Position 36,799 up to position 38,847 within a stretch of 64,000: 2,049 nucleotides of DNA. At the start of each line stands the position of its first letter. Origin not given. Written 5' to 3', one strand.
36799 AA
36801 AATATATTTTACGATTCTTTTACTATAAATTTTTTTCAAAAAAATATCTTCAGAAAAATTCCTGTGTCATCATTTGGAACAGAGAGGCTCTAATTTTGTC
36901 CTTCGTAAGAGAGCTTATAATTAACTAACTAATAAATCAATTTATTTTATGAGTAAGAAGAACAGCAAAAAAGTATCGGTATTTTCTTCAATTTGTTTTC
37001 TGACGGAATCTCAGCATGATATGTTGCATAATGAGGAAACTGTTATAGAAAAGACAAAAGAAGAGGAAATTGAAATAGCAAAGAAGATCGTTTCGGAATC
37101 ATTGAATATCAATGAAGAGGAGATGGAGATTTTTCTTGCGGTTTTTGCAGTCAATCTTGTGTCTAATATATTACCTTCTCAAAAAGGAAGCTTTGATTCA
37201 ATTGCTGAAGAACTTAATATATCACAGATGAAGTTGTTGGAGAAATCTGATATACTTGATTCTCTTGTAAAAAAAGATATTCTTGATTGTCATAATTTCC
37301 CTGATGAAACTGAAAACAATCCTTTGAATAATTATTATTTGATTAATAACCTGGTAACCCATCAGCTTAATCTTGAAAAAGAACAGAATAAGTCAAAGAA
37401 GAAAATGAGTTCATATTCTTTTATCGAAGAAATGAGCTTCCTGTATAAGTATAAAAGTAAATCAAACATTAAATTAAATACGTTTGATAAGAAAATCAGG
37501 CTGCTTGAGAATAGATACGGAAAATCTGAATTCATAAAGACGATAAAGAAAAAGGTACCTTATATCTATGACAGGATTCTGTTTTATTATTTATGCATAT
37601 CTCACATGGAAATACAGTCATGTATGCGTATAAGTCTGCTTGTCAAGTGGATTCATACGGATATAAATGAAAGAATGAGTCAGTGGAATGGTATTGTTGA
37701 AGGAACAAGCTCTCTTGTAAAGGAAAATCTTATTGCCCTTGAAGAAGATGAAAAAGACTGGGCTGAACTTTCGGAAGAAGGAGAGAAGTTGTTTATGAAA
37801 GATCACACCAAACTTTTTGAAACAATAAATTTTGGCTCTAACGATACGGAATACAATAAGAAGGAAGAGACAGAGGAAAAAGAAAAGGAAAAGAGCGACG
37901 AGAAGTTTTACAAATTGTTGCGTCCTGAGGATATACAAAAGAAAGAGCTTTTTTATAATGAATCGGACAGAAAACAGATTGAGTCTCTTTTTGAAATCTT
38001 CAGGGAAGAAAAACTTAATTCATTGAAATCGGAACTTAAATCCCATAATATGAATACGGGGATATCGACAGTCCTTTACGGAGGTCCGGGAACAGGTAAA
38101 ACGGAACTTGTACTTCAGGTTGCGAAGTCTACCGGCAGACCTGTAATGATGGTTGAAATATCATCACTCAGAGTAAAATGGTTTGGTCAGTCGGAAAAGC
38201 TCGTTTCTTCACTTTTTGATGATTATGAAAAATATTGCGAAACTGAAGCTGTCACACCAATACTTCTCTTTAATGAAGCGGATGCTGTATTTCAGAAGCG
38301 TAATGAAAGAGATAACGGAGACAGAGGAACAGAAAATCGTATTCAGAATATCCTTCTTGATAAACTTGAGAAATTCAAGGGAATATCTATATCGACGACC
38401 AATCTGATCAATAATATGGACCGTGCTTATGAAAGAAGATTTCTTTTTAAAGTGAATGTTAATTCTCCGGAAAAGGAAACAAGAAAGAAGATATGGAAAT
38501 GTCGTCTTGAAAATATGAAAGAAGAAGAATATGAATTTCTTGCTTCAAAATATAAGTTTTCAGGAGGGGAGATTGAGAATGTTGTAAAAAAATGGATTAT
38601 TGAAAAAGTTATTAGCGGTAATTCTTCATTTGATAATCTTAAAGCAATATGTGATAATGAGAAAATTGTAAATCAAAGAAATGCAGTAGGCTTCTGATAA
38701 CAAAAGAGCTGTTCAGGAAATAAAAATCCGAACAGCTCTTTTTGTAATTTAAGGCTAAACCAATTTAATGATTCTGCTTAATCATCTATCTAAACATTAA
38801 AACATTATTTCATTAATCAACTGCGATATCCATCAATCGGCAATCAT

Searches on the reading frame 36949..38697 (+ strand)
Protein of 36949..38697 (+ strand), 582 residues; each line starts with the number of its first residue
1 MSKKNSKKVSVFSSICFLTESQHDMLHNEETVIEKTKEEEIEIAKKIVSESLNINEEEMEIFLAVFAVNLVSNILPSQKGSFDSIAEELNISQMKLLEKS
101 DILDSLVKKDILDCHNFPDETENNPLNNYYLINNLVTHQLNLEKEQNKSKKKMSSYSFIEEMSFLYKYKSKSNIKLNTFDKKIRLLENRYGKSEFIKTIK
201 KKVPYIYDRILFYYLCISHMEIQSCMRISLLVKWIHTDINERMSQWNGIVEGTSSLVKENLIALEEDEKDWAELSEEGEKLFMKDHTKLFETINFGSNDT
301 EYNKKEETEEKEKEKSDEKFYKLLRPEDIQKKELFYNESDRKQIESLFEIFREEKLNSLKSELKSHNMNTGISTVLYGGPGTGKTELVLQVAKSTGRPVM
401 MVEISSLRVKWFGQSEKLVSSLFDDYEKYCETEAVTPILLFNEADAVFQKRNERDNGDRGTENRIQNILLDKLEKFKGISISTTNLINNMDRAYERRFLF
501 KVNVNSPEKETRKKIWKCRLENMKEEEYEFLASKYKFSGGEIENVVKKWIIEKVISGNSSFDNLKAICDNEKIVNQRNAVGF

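Call 3: search_protein_families(library=pfam, proteins=[window:36949-38697:+], max_evalue=0.1)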
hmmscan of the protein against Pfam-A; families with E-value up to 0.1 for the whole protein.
window:36949-38697:+ (582 aa): 10 families
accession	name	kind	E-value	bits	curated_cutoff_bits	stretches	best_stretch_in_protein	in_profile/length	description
PF00004.35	AAA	-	6.5e-22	78.8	21.2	1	375-504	2-129/131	ATPase family associated with various cellular activities (AAA)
PF13191.12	AAA_16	-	0.00024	22.1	32.6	1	351-399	4-53/167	AAA ATPase domain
PF07728.20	AAA_5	-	0.0026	18.2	22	1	374-405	2-34/139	AAA domain (dynein-related subfamily)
PF13521.12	AAA_28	-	0.0041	17.8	27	1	375-400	3-28/164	AAA domain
PF13086.12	AAA_11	-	0.0098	16.1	27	1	363-516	14-160/257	AAA domain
PF13481.12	AAA_25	-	0.018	15.1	27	1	368-398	30-62/195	AAA domain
PF13401.12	AAA_22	-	0.038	14.8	27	0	373-410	7-46/130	AAA domain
PF01443.25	Viral_helicase1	-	0.046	14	21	0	375-441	2-65/228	Viral superfamily 1 RNA helicase core domain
PF01745.22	IPT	-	0.064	13.1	20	0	375-402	5-32/233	Isopentenyl transferase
PF13245.12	AAA_19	-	0.075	13.7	25.1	0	374-394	14-34/134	AAA domain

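Call 4: search_protein_families(library=padloc, proteins=[window:36949-38697:+], max_evalue=0.1)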
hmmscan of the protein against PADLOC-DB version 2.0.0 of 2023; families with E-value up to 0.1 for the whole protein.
window:36949-38697:+ (582 aa): 6 families
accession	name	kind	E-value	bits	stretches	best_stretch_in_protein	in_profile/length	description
PDLC02195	IetA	-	3.8e-31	106.8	1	316-569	87-332/395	-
PDLC02196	IetA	-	8.9e-30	102.3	1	318-567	76-315/374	-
PDLC04232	IetA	-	3e-18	64.3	1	284-529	36-267/330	-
PDLC04231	IetA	-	2.1e-10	38.8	1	374-508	120-248/262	-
PDLC00914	TRIP13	-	4.2e-10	37.6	1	375-527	75-238/302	TRIP13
PDLC00915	TRIP13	-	6.7e-08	30.3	1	374-525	66-229/302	TRIP13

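Call 5: search_protein_families(library=ncbifam, proteins=[window:36949-38697:+], max_evalue=0.1)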
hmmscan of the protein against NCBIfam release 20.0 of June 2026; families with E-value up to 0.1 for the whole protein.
window:36949-38697:+ (582 aa): 16 families
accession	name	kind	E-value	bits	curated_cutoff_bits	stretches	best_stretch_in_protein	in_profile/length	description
NF042959.1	IteA_antiphage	equivalog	6.9e-26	91.3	510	1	329-568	89-319/367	anti-phage ATPase IteA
NF041006.2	cell_div_CdvC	equivalog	6.8e-19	68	650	1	375-548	138-317/370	cell division protein CdvC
NF003069.1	PRK03992.1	subfamily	9.6e-15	54.6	500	1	374-548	168-347/379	proteasome-activating nucleotidase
TIGR01243.1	CDC48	subfamily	2.3e-14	52.7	802.65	1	374-561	490-680/733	CDC48 family AAA ATPase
TIGR01242.2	TIGR01242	subfamily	9.4e-14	51.1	500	1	374-527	151-305/362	proteasome-activating nucleotidase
NF047747.1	PrtsmActNtasePan2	equivalog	1e-12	48.1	700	1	372-546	186-365/397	proteasome-activating nucleotidase Pan2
NF047748.1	PrtsmActNtasePan1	equivalog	2.7e-12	46.4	750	1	372-545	183-361/405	proteasome-activating nucleotidase Pan1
TIGR01241.2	FtsH_fam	equivalog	1.9e-09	36.9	600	1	375-546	199-375/598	ATP-dependent zinc metalloprotease FtsH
NF008004.0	PRK10733.1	equivalog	2.9e-05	22.2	1008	1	374-522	188-337/644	ATP-dependent zinc metalloprotease FtsH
NF003229.0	PRK04195.1-5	equivalog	4.7e-05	22.3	280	1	337-468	22-130/413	replication factor C large subunit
TIGR02640.1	gas_vesic_GvpN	equivalog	0.00013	21.6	266.8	1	367-403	17-53/262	gas vesicle protein GvpN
TIGR03689.1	pup_AAA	equivalog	0.00027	19.8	504.75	1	364-523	209-381/512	proteasome ATPase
TIGR01447.1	recD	equivalog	0.00094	17.9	310.15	1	318-393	137-185/597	exodeoxyribonuclease V subunit alpha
TIGR02237.1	recomb_radB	equivalog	0.0021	18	172.4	1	364-400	5-41/210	DNA repair and recombination protein RadB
NF040586.1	FxSxx_TPR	equivalog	0.022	13.2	300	1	352-390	11-44/830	FxSxx-COOH system tetratricopeptide repeat protein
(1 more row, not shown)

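Call 11: find_homologous_proteins(query=window:36949-38697:+)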
Query window:36949-38697:+ (582 aa): 3774 proteins with E <= 0.001 among 8000 candidates; the best 120 are listed.
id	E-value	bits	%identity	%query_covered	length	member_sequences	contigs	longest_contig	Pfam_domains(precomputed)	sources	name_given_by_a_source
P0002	0.0e+0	1252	99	100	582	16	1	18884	PF00004.36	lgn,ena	-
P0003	1.9e-102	362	36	46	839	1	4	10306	PF06068.20,PF01443.25,PF00006.32,PF13671.13,PF00493.30,PF00004.36,PF13401.13,PF13238.13,PF07728.21,PF13191.13,PF13521.13,PF13481.13,PF20720.4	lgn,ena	-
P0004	1.0e-99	353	36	45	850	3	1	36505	PF06068.20,PF00006.32,PF13671.13,PF00004.36,PF13401.13,PF13238.13,PF05496.19,PF07728.21,PF13191.13,PF01745.23,PF13521.13,PF00910.29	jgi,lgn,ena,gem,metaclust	metaclust:\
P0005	1.2e-99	353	29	85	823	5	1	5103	PF06745.20,PF06068.20,PF13671.13,PF00004.36,PF13401.13,PF13238.13,PF05496.19,PF07728.21,PF13191.13,PF07724.21,PF02367.24,PF13521.13,PF00910.29,PF01078.28,PF20720.4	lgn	-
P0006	6.2e-98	347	35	44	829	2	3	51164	PF06745.20,PF06068.20,PF00006.32,PF13671.13,PF00004.36,PF13401.13,PF13238.13,PF07728.21,PF13191.13,PF01745.23,PF13521.13,PF00910.29,PF13481.13,PF20720.4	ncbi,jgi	-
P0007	1.1e-94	337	34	46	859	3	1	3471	PF07724.21,PF06068.20,PF00006.32,PF13521.13,PF13671.13,PF00493.30,PF00004.36,PF13401.13,PF13238.13,PF07728.21,PF13191.13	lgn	-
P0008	1.3e-87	313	34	93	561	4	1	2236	PF00004.36,PF13401.13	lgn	-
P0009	8.0e-80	288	36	75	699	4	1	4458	PF00004.36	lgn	-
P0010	4.5e-77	278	32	75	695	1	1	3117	PF00004.36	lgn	-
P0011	5.4e-77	278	32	96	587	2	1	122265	PF00004.36,PF13481.13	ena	-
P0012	1.0e-75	274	37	75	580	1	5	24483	PF00004.36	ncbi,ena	-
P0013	2.4e-75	273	33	94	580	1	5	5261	PF00004.36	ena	-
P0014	7.4e-75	271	35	73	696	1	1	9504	PF00004.36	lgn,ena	-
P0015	9.1e-75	271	35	74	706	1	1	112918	PF00004.36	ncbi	-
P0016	1.3e-74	270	44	45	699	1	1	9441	PF00004.36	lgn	-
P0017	1.5e-74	270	34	73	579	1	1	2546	PF00004.36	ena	-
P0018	1.5e-74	270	33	94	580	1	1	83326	PF00004.36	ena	-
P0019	3.0e-74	269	32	74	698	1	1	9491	PF00004.36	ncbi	-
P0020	3.4e-74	269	37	69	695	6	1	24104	PF00004.36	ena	-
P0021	4.6e-74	269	38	70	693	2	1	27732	PF00004.36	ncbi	-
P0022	4.7e-74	268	29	99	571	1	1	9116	PF00004.36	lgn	-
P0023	4.8e-74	268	34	73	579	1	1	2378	PF00004.36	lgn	-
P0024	4.9e-74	268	33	95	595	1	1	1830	PF00004.36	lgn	-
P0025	4.9e-74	268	36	67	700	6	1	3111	PF00004.36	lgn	-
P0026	5.0e-74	268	31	95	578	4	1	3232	PF00004.36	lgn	-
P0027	5.9e-74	268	35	71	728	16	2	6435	PF00004.36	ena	-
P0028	9.2e-74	268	36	76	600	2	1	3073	PF00004.36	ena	-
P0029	1.0e-73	267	33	94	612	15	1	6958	PF00004.36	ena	-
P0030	1.3e-73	267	35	73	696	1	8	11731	PF00004.36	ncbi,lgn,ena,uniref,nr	ncbi:ATP-binding protein [uncultured Prevotella sp.]|uniref:ATP-binding protein n=1 Tax=uncultured P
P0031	1.7e-73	267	32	96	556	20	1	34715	PF00004.36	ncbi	-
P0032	2.0e-73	266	32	96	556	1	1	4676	PF00004.36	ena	-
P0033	2.0e-73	266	35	67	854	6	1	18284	PF00004.36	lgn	-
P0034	2.3e-73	266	31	95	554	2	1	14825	PF00004.36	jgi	jgi:AAA+ superfamily predicted ATPase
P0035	3.1e-73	266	32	96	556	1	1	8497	PF00004.36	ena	-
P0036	3.4e-73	266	32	96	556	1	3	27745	PF00004.36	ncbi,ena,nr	ncbi:MAG: ATP-binding protein [Paludibacteraceae bacterium]|nr:ATP-binding protein [Paludibacteracea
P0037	3.6e-73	266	30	92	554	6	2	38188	PF00004.36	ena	-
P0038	4.5e-73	265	32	74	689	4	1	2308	PF00004.36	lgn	-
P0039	4.5e-73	265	34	69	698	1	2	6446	PF00004.36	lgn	-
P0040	5.2e-73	265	32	96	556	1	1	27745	PF00004.36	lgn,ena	-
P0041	6.0e-73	265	33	82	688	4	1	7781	PF00004.36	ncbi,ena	-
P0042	6.1e-73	265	36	68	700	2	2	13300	PF00004.36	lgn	-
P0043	6.7e-73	265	39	67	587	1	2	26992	PF00004.36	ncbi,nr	ncbi:MAG: ATP-binding protein [Bacteroidales bacterium]|nr:ATP-binding protein [Bacteroidales bacter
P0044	6.9e-73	265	31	95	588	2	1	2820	PF00004.36,PF13481.13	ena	-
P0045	7.7e-73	264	33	71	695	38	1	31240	PF00004.36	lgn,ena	-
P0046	1.1e-72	264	38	67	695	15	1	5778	PF00004.36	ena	-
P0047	1.2e-72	264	46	45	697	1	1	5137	PF00004.36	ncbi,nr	ncbi:MAG: AAA family ATPase [Bacteroidales bacterium]|nr:AAA family ATPase [Bacteroidales bacterium]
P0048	1.3e-72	264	32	92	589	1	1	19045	PF00004.36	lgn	-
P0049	1.3e-72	264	33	95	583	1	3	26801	PF00004.36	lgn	-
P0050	1.4e-72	264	36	73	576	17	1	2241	PF00004.36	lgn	-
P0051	1.5e-72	263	37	65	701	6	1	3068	PF00004.36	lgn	-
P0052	1.5e-72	263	32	96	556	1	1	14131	PF00004.36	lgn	-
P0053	1.9e-72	263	34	91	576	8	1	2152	PF00004.36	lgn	-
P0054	1.9e-72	263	33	95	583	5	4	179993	PF00004.36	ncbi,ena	-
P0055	2.0e-72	263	33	92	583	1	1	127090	PF00004.36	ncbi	-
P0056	2.0e-72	263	35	75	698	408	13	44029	PF00004.36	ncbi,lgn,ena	-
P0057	2.1e-72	263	39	64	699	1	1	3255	PF00004.36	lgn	-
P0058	2.2e-72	263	34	73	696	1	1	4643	PF00004.36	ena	-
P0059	2.4e-72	263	32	96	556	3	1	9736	PF00004.36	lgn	-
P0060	2.7e-72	263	32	96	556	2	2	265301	PF00004.36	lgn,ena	-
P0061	2.9e-72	263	34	74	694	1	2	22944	PF00004.36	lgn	-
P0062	2.9e-72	263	35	65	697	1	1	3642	PF00004.36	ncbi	-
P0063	3.1e-72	262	33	89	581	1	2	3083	PF00004.36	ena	-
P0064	3.6e-72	262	34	73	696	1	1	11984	PF00004.36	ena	-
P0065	4.1e-72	262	36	73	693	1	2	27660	PF00004.36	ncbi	-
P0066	5.0e-72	262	36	74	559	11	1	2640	PF00004.36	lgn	-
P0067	5.3e-72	262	33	92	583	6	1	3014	PF00004.36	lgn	-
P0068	5.8e-72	262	33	92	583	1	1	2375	PF00004.36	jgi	-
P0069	6.6e-72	261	34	73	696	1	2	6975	PF00004.36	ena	-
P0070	6.7e-72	261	32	92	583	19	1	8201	PF00004.36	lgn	-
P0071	7.8e-72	261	36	73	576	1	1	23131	PF00004.36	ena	-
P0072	7.9e-72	261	33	68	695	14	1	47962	PF00004.36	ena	-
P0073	1.0e-71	261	32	94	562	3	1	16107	PF00004.36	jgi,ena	-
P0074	1.1e-71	261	38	70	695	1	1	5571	PF00004.36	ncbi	-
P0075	1.1e-71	261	41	45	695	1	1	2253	PF00004.36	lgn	-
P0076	1.3e-71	260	35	73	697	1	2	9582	PF00004.36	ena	-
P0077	1.6e-71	260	31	99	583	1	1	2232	PF00004.36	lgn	-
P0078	1.6e-71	260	30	92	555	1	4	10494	PF00004.36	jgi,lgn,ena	-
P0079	1.7e-71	260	43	46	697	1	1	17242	PF00004.36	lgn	-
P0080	1.8e-71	260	32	92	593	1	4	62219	PF00004.36,PF13481.13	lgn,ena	-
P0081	1.9e-71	260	32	92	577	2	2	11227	PF00004.36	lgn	-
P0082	1.9e-71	260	36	77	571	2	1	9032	PF00004.36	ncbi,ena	-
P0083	2.0e-71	260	32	92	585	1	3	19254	PF00004.36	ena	-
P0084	2.4e-71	260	34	74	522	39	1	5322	PF00004.36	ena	-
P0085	2.6e-71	259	36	66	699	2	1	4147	PF00004.36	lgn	-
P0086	2.7e-71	259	32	92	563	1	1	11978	PF00004.36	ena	-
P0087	2.8e-71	259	33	94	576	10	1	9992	PF00004.36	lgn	-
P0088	3.0e-71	259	39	67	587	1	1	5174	PF00004.36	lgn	-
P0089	3.7e-71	259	32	92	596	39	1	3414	PF00004.36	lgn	-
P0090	4.1e-71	259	32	92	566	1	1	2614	PF00004.36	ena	-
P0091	4.3e-71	259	31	92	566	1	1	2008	PF00004.36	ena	-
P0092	4.7e-71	259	34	75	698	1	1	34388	PF00004.36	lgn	-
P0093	5.5e-71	258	31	92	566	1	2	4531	PF00004.36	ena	-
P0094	6.3e-71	258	31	92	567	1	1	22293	PF00004.36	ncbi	-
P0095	6.3e-71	258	31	92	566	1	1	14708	PF00004.36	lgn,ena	-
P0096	6.9e-71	258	33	92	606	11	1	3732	PF00004.36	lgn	-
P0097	7.8e-71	258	38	67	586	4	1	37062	PF00004.36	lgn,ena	-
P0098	9.5e-71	258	33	92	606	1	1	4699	PF00004.36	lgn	-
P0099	9.6e-71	258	32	92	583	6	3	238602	PF00004.36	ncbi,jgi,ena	jgi:ATPases of the AAA+ class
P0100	9.7e-71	258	32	92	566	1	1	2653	PF00004.36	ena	-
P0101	1.0e-70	257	36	66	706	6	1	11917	PF00004.36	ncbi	-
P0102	1.0e-70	257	31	92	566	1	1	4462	PF00004.36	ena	-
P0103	1.1e-70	257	33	90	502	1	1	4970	PF00004.36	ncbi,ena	-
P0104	1.1e-70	257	31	92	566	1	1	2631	PF00004.36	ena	-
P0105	1.3e-70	257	36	73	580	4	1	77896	PF00004.36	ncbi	-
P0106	1.4e-70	257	32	98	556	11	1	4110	PF00004.36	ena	-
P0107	1.5e-70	257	45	45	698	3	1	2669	PF00004.36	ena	-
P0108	1.5e-70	257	32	90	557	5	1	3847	PF00004.36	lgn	-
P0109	1.8e-70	257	32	93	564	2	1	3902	PF00004.36,PF07728.21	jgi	-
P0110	1.8e-70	257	42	53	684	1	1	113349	PF00004.36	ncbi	-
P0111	1.9e-70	257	32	92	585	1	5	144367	PF00004.36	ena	-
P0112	2.0e-70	256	33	93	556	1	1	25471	PF12774.14,PF00004.36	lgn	-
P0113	2.0e-70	256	35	66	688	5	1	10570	PF00004.36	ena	-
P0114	2.2e-70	256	31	100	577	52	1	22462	PF00004.36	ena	-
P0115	2.3e-70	256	34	90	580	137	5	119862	PF00004.36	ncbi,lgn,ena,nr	ncbi:MAG: ATP-binding protein [Bacteroidales bacterium]|nr:ATP-binding protein [Bacteroidales bacter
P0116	2.6e-70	256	31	92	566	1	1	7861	PF00004.36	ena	-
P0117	2.6e-70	256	31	74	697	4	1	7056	PF00004.36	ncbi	-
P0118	2.6e-70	256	33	71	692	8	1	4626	PF00004.36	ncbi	ncbi:MAG: ATP-binding protein [Candidatus Cryptobacteroides sp.]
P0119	2.7e-70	256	35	75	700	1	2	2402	PF00004.36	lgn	-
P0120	2.7e-70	256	38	67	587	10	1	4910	PF00004.36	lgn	-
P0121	2.9e-70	256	32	92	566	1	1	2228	PF00004.36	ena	-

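Call 13: find_encoding_contigs(protein=P0011, flank=6000, max_places=3)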
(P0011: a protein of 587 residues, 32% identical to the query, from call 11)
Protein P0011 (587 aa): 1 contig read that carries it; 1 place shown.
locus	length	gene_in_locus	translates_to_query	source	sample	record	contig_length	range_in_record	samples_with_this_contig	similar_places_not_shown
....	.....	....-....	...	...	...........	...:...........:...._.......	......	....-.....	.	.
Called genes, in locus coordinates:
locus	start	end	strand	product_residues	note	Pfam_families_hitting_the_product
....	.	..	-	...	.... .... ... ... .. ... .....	-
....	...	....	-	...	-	-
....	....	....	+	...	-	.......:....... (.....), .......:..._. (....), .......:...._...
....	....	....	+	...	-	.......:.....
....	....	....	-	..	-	-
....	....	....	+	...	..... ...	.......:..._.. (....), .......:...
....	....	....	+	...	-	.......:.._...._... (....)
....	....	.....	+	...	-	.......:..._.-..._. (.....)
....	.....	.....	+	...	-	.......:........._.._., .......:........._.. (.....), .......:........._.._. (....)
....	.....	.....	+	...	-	-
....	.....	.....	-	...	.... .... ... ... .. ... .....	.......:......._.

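Call 14: find_encoding_contigs(protein=P0060, flank=6000, max_places=3)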
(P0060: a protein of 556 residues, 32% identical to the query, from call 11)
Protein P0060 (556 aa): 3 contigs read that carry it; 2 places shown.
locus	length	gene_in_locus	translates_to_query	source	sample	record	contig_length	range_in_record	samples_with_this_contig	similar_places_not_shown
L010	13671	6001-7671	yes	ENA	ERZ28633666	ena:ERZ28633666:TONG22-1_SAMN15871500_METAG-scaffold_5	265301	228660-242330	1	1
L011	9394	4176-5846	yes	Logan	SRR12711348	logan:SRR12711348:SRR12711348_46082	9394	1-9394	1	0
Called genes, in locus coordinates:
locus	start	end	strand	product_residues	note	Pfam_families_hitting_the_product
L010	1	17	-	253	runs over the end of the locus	-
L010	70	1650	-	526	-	PF16378:DUF4988, PF01391:Collagen (faint), PF09479:Flg_new, PF07603:Lcl_C (faint)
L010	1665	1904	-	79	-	-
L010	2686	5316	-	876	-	PF00690:Cation_ATPase_N, PF00122:E1-E2_ATPase, PF00702:Hydrolase, PF13246:Cation_ATPase, PF00689:Cation_ATPase_C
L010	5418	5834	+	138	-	PF03724:META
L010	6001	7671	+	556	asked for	PF00004:AAA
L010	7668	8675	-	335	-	PF01040:UbiA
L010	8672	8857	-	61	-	-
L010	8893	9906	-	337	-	PF11185:DUF2971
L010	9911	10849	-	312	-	-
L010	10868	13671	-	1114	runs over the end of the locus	PF00133:tRNA-synt_1, PF09334:tRNA-synt_1g (weak), PF08264:Anticodon_1, PF19302:DUF5915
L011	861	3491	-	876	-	PF00690:Cation_ATPase_N, PF00122:E1-E2_ATPase, PF00702:Hydrolase, PF13246:Cation_ATPase, PF00689:Cation_ATPase_C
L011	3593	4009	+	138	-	PF03724:META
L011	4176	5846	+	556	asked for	PF00004:AAA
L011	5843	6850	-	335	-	PF01040:UbiA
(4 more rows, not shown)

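Call 15: find_encoding_contigs(protein=P0099, flank=6000, max_places=3)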
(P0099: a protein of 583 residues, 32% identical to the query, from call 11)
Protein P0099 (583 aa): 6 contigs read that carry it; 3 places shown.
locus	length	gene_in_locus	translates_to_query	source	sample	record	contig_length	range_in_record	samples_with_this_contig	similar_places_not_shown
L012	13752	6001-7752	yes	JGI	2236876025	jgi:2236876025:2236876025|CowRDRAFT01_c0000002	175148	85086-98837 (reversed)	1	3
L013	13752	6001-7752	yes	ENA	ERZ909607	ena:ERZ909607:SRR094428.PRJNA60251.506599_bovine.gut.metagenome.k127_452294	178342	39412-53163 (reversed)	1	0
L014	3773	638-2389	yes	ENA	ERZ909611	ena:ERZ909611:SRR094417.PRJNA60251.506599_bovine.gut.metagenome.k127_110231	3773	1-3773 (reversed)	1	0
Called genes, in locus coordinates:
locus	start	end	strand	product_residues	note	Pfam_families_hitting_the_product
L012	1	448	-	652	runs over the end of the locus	PF01555:N6_N4_Mtase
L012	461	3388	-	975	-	PF04851:ResIII (weak)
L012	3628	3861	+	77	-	PF10543:ORF6N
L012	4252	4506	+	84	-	-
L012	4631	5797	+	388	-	-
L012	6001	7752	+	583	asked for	PF00004:AAA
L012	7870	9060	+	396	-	PF05728:UPF0227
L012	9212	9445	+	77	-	-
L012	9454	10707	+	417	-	PF13306:LRR_5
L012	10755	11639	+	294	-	-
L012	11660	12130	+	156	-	-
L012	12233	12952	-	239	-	PF05013:FGase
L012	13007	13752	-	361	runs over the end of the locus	-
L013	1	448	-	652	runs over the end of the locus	PF01555:N6_N4_Mtase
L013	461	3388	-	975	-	PF04851:ResIII (weak)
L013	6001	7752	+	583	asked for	PF00004:AAA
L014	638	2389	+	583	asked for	PF00004:AAA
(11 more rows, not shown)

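Call 20: search_solved_structures(query=window:36949-38697:+, max_evalue=0.001)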
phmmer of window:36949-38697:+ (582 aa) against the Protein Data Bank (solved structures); distinct sequences matched with E-value up to 0.001: 246 (the best 60 are shown).
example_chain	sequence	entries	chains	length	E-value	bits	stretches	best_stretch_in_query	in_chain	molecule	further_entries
5vc7_A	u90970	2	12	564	2.3e-24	89.6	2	374-533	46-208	VCP-like ATPase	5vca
5g4g_A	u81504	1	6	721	5.4e-24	88.3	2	373-533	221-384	VCP-LIKE ATPASE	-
5g4f_A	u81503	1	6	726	5.5e-24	88.3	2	373-533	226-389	VCP-LIKE ATPASE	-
6chs_H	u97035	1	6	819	1.6e-20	76.9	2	364-526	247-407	Putative cell division control protein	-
7wub_D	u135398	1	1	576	2.8e-20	76.1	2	373-525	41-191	Transitional endoplasmic reticulum ATPase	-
7wub_C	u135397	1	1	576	2.8e-20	76.1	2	373-525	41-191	Transitional endoplasmic reticulum ATPase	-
6mck_A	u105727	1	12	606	3.6e-20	75.7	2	374-525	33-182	Transitional endoplasmic reticulum ATPase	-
8rs9_A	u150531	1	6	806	4.2e-20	75.5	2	373-525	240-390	Transitional endoplasmic reticulum ATPase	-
8pqx_A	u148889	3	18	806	5.7e-20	75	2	373-525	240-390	Transitional endoplasmic reticulum ATPase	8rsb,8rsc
8r0e_A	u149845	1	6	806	5.7e-20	75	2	373-525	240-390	Transitional endoplasmic reticulum ATPase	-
7rlj_A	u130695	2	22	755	6.3e-20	74.9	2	373-525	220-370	Transitional endoplasmic reticulum ATPase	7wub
7rlh_A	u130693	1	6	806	6.5e-20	74.9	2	373-525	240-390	Transitional endoplasmic reticulum ATPase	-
8yka_A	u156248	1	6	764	6.6e-20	74.8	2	373-525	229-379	Transitional endoplasmic reticulum ATPase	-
7rlg_A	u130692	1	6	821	6.9e-20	74.8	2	373-525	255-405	Transitional endoplasmic reticulum ATPase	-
7y4w_A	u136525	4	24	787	7.3e-20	74.7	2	373-525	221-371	Transitional endoplasmic reticulum ATPase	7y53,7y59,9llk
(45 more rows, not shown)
